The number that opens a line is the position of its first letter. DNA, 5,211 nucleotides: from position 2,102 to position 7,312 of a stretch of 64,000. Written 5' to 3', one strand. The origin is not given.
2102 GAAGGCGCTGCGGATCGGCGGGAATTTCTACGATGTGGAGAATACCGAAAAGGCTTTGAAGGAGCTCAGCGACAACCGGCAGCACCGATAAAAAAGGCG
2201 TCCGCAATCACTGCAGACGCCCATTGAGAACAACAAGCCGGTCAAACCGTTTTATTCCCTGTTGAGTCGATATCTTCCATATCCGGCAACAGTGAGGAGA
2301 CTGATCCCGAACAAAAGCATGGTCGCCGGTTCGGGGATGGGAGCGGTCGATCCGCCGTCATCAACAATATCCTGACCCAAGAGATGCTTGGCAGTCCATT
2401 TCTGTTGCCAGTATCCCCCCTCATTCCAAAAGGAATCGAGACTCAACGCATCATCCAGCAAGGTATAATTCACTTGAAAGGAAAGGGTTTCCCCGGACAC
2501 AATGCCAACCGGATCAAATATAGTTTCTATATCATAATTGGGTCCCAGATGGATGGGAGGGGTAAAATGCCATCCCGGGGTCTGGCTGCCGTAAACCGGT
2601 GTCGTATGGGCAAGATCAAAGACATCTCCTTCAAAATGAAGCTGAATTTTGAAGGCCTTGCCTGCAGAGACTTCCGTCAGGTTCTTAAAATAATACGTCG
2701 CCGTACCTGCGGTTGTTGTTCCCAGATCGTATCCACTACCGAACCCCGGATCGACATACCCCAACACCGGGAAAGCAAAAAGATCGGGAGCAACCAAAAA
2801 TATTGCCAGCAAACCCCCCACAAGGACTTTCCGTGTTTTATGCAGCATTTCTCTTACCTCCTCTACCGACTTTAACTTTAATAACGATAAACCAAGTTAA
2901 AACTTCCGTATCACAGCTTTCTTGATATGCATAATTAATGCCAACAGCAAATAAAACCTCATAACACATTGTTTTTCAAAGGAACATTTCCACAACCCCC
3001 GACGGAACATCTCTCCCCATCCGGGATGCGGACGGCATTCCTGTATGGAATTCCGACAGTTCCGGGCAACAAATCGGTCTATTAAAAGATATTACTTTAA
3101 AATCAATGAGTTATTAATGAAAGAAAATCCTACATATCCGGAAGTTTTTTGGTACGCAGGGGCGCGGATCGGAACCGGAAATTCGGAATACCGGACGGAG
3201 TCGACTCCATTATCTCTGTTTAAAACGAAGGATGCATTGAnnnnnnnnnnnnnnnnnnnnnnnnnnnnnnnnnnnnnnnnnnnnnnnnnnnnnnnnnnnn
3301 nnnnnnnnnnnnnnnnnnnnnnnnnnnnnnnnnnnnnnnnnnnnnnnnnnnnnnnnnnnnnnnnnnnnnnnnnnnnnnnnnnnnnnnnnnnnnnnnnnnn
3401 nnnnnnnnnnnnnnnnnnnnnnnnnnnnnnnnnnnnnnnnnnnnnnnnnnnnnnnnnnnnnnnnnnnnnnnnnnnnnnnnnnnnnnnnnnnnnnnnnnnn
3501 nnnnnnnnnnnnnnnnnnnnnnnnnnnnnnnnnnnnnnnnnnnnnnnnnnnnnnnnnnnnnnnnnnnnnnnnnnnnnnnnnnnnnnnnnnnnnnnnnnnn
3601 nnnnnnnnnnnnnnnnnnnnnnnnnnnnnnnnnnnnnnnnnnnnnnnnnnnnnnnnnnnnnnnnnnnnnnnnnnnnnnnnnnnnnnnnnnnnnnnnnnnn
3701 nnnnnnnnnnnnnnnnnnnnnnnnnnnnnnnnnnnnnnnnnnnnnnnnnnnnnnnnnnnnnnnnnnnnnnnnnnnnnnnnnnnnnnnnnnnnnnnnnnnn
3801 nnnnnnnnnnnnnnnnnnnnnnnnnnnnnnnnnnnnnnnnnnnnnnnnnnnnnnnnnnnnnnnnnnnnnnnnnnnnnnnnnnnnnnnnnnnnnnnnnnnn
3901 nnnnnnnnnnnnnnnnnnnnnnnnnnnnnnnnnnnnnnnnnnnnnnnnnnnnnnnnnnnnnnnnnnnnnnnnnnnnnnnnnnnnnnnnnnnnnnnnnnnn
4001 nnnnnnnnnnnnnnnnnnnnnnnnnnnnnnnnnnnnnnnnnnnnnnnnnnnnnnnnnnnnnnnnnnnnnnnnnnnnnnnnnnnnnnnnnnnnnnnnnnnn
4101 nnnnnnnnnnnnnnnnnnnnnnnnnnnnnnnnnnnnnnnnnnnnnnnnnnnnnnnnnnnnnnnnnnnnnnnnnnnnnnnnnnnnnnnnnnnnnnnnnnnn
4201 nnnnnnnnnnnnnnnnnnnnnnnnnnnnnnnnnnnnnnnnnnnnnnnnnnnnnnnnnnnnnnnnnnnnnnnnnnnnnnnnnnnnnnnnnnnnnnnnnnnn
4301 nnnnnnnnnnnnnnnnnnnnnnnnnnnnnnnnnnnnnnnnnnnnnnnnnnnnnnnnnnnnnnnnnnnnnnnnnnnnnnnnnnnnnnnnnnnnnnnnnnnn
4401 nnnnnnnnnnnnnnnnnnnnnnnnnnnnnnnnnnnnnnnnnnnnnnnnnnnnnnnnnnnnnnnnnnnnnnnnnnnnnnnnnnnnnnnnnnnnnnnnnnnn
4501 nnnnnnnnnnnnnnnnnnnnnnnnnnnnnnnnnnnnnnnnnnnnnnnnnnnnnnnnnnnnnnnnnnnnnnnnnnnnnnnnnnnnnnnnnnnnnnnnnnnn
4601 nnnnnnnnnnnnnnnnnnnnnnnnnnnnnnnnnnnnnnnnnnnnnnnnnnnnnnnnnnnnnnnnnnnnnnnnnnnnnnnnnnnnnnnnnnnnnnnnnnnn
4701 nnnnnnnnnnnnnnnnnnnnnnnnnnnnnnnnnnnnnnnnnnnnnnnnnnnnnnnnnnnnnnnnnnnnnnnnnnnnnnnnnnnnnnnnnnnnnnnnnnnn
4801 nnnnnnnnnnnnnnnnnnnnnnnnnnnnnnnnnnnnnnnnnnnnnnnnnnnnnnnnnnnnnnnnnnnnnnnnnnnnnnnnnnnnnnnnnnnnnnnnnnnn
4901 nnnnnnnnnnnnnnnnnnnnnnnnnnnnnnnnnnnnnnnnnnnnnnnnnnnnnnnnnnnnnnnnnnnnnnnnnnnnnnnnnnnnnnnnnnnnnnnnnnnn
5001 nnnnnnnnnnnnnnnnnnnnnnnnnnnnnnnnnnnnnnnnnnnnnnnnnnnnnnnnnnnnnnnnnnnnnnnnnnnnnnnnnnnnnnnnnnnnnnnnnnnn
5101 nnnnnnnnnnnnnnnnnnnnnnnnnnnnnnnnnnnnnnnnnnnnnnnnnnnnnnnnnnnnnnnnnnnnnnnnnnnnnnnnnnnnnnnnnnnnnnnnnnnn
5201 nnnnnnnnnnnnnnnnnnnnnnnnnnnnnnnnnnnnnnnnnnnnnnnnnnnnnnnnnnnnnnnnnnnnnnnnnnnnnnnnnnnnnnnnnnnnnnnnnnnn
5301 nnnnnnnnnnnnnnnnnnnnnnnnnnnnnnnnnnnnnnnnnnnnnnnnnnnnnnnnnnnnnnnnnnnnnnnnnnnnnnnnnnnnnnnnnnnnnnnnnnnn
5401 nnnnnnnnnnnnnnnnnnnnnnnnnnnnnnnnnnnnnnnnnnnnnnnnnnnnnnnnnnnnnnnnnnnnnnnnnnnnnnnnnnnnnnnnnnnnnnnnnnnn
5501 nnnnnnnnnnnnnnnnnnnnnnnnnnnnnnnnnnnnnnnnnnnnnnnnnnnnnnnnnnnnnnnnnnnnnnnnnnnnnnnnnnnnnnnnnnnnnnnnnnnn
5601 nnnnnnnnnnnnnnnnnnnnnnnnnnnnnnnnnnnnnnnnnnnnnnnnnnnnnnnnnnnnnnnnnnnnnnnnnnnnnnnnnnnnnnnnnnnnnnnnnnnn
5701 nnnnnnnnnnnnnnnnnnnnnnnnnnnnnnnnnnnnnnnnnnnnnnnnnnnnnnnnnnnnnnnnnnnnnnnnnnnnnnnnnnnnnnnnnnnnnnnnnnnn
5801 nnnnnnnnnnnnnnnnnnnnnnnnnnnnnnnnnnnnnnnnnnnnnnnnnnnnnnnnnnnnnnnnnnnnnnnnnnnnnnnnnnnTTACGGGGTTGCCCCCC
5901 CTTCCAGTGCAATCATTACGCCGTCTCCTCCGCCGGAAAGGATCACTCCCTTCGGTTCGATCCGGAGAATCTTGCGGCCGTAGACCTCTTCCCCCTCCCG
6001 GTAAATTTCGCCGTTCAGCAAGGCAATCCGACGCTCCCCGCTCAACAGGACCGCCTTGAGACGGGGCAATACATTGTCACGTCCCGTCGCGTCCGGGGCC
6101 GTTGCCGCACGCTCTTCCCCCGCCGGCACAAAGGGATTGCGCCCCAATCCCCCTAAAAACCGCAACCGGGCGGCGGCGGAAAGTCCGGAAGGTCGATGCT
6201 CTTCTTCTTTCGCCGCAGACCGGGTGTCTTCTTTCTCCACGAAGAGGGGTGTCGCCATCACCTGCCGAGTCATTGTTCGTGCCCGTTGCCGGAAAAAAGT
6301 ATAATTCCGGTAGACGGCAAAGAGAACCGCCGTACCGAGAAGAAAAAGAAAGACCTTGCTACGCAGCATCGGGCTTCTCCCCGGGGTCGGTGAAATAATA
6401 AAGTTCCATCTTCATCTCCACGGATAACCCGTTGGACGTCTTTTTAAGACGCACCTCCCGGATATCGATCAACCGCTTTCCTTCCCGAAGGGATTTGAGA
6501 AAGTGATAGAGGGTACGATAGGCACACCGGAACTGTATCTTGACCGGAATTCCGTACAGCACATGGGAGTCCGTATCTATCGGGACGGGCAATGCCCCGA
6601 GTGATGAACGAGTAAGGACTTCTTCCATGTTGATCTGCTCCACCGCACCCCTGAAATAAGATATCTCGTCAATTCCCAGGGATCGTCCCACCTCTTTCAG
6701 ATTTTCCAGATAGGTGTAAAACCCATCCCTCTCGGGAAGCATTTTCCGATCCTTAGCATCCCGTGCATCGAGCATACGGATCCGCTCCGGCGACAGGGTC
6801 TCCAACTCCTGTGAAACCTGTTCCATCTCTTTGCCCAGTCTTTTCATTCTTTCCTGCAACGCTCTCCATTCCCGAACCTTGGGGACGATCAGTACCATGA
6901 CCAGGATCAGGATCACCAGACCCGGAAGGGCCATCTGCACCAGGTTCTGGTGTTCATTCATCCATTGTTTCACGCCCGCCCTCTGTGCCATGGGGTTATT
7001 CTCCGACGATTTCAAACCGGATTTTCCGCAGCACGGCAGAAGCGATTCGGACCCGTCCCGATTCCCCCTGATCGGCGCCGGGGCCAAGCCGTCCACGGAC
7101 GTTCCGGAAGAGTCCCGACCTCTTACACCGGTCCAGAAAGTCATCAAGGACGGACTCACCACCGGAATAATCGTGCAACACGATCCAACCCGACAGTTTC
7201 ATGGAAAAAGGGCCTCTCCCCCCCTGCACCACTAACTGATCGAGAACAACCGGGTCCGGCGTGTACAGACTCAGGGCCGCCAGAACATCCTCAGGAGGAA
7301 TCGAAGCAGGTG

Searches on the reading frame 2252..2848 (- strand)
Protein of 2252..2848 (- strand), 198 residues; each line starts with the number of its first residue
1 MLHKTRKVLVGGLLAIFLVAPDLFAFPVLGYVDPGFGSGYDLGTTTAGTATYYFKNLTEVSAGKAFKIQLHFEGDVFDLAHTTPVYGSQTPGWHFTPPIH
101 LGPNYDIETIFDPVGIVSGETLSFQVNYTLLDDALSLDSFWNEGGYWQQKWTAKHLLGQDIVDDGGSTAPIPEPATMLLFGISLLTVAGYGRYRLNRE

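Call 36: search_protein_families(library=pfam, proteins=[window:2252-2848:-], max_evalue=0.05)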
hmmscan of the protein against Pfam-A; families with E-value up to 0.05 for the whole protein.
window:2252-2848:- (198 aa): 1 family
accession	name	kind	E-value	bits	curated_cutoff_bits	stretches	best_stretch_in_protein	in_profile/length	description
PF07589.16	PEP-CTERM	-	7.4e-05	23.1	20.7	1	170-189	1-21/24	PEP-CTERM motif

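Call 62: search_protein_families(library=ncbifam, proteins=[window:2252-2848:-], max_evalue=10)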
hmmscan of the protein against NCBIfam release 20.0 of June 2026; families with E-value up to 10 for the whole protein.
window:2252-2848:- (198 aa): 8 families
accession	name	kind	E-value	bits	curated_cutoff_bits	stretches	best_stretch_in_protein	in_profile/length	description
NF033554.9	floc_PepA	equivalog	0.00042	20.2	80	1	44-194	116-260/261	flocculation-associated PEP-CTERM protein PepA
NF038129.1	PEP_NF038129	equivalog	0.0015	18.4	65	1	152-192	147-192/194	NF038129 family PEP-CTERM protein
NF041538.1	PEP_EDSA_1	subfamily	0.014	15.1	100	1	169-192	283-305/307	EDSAP-1 family PEP-CTERM protein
NF033947.0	PEP-cistern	hypoth_equivalog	0.019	14.7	60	1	124-189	125-191/195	cistern family PEP-CTERM protein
TIGR02595.1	PEP_CTERM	domain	0.023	15.5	16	1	171-187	1-15/24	PEP-CTERM sorting domain-containing protein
NF038125.1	PEP_CTERM_THxN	subfamily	0.032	13.8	85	1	170-192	222-244/246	THxN family PEP-CTERM protein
NF041927.1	Xrt_dep_XDP1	equivalog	0.094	12.7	125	1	168-193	216-241/242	exosortase-dependent surface protein XDP1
NF038120.1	PEP_CTERM_QFxxD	subfamily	0.12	12.3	80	1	167-188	189-210/215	NF038120 family PEP-CTERM protein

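Call 72: search_solved_structures(query=window:2252-2848:-, max_evalue=10)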
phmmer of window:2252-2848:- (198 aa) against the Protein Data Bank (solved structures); distinct sequences matched with E-value up to 10: 2.
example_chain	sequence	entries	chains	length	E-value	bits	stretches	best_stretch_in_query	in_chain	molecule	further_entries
5tjr_A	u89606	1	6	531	0.97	12.2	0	100-121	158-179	Methylmalonate-semialdehyde dehydrogenase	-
2rdn_A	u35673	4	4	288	2.2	11.1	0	86-114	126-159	1-deoxypentalenic acid 11-beta hydroxylase; Fe(II)/alpha-ketoglutarate dependent hydroxyla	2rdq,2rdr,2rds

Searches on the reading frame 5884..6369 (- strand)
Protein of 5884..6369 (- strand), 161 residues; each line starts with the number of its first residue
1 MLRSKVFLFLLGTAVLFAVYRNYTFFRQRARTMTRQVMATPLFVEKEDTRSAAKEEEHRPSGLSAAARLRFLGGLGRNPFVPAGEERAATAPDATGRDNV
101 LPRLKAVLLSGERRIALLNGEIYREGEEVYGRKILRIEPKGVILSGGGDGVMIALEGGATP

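Call 73: search_protein_families(library=pfam, proteins=[window:5884-6369:-], max_evalue=0.01)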
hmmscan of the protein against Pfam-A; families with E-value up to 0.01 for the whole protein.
window:5884-6369:- (161 aa): 1 family
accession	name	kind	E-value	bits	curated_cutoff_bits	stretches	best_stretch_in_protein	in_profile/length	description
PF16537.11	T2SSB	-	3.8e-06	26.9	28.4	1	112-150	16-55/60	Type II secretion system protein B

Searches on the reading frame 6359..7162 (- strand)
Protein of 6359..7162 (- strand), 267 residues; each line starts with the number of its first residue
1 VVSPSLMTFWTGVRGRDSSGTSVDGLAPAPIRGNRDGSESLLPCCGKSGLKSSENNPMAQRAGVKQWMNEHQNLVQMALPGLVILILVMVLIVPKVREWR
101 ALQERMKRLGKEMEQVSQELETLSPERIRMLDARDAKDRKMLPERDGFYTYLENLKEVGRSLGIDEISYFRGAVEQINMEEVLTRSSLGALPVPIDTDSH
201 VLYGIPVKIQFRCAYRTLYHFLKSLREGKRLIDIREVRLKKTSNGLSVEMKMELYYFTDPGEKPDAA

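Call 73: search_protein_families(library=pfam, proteins=[window:6359-7162:-], max_evalue=0.01)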
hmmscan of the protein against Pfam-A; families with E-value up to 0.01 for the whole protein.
window:6359-7162:- (267 aa): 1 family
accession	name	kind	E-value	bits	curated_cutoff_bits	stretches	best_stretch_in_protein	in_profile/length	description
PF04350.18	PilO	-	6.5e-05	23.5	22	1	199-259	81-145/145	Pilus assembly protein, PilO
